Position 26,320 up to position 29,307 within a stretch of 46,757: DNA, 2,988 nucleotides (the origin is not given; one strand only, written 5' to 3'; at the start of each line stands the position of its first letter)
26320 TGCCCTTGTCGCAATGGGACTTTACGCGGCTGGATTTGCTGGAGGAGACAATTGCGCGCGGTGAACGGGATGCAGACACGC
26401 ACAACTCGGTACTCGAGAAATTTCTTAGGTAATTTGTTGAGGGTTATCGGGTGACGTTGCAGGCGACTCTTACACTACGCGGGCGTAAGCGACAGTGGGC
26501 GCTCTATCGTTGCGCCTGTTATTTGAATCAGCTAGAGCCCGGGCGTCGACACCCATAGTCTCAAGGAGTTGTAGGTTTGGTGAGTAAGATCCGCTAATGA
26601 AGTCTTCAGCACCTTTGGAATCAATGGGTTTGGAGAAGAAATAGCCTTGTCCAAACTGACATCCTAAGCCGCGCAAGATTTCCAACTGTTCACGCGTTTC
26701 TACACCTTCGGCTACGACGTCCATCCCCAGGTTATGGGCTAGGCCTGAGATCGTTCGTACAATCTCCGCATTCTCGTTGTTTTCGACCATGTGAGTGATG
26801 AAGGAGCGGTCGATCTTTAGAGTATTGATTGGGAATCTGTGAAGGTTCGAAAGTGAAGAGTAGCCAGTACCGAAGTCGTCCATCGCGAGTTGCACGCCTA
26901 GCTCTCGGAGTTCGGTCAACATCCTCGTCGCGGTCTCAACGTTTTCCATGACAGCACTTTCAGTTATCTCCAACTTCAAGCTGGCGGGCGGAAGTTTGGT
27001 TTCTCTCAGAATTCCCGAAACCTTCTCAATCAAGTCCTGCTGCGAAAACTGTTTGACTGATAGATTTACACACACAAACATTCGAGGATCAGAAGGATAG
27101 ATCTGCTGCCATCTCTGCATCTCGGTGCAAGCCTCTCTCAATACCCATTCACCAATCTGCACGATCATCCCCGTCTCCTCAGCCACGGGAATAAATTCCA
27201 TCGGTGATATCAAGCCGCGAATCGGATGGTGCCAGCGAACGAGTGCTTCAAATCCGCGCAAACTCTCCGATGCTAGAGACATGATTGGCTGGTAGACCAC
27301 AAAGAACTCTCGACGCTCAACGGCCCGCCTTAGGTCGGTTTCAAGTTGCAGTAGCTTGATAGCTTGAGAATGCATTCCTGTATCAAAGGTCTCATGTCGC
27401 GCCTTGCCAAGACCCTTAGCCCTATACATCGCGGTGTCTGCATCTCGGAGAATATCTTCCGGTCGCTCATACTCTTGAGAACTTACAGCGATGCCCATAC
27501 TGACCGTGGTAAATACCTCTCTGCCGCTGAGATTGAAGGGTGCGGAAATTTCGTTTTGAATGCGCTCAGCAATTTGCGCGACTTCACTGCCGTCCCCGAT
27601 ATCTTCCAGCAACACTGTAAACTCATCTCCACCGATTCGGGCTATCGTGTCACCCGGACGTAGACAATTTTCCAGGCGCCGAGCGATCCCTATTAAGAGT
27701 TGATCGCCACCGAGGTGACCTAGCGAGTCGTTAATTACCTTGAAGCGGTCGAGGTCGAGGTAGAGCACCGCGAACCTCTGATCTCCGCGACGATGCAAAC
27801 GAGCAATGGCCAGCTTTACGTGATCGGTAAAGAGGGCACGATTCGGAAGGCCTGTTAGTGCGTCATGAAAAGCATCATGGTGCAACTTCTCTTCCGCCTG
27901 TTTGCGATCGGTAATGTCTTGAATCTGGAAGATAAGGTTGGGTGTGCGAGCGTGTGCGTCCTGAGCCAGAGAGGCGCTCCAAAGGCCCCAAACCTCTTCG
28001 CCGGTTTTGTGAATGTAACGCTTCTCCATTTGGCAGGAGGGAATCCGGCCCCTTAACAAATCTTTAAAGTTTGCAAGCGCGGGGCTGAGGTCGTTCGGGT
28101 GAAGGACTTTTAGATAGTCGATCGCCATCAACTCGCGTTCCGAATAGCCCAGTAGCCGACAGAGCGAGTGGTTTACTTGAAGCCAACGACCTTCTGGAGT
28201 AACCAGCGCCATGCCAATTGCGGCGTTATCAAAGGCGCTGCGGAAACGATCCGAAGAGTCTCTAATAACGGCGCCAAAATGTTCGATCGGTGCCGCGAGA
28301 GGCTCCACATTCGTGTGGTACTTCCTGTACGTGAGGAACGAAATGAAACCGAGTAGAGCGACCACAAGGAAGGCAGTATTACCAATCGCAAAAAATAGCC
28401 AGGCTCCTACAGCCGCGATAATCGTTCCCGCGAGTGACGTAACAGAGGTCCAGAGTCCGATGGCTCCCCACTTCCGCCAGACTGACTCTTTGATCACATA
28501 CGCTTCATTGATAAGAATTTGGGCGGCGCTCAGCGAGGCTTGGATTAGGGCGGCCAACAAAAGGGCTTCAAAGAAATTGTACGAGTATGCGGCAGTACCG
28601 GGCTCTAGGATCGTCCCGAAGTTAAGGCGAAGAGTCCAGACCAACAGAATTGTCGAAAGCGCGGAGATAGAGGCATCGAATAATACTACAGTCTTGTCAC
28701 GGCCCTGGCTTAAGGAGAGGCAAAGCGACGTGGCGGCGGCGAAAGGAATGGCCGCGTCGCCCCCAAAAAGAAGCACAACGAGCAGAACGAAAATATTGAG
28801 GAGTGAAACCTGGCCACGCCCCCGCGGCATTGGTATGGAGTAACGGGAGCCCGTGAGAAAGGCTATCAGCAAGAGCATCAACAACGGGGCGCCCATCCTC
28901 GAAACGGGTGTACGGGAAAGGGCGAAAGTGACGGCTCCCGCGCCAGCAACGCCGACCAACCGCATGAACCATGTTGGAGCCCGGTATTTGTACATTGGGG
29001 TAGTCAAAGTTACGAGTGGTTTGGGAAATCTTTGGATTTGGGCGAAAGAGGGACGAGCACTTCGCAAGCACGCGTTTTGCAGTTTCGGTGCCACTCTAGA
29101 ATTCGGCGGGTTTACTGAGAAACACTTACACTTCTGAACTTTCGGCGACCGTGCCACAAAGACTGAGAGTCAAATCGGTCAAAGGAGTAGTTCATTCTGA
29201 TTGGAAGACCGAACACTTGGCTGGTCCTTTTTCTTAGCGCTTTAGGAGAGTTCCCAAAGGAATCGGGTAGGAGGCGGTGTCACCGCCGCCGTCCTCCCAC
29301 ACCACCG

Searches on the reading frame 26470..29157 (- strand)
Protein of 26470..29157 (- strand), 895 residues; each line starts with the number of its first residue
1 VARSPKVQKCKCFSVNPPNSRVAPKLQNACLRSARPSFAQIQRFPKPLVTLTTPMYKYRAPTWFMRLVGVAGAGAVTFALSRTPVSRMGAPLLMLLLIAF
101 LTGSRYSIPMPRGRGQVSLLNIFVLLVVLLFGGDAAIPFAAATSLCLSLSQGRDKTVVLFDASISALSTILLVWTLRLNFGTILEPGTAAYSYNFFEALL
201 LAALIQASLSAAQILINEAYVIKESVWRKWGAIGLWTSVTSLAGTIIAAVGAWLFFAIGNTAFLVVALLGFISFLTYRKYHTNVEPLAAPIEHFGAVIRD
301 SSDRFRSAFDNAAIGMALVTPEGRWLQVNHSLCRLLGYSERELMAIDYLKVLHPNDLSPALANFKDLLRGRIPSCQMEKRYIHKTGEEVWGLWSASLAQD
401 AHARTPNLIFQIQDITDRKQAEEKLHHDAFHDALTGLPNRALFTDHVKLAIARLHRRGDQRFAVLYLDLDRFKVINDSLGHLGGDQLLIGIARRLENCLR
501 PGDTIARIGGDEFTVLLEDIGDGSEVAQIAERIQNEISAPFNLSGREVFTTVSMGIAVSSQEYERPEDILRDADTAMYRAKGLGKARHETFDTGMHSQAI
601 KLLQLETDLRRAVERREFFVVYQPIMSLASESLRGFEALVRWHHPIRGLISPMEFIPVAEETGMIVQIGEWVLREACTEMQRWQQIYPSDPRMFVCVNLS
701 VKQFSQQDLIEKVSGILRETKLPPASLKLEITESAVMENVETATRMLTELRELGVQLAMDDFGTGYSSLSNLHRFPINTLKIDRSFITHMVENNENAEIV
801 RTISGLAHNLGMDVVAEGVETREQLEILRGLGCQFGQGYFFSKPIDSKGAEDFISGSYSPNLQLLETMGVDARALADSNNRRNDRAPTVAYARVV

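Call 21: search_protein_families(library=pfam, proteins=[window:26470-29157:-], max_evalue=0.001)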
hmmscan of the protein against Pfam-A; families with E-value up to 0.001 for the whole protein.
window:26470-29157:- (895 aa): 6 families
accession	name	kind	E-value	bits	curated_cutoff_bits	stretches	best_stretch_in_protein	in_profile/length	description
PF00563.25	EAL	-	2e-80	270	31.3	1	608-844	3-236/236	EAL domain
PF00990.26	GGDEF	-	2.5e-49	167.6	23.8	1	429-585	1-159/161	Diguanylate cyclase, GGDEF domain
PF08447.18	PAS_3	-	9.8e-10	39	25.6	1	327-404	3-81/89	PAS fold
PF00989.32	PAS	-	5e-09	36.6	22.6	1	304-415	2-113/113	PAS fold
PF13426.13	PAS_9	-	2.1e-08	34.8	27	1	315-417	3-103/103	PAS domain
PF13188.13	PAS_8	-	1.1e-06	28.7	21.8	1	304-357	2-55/65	PAS domain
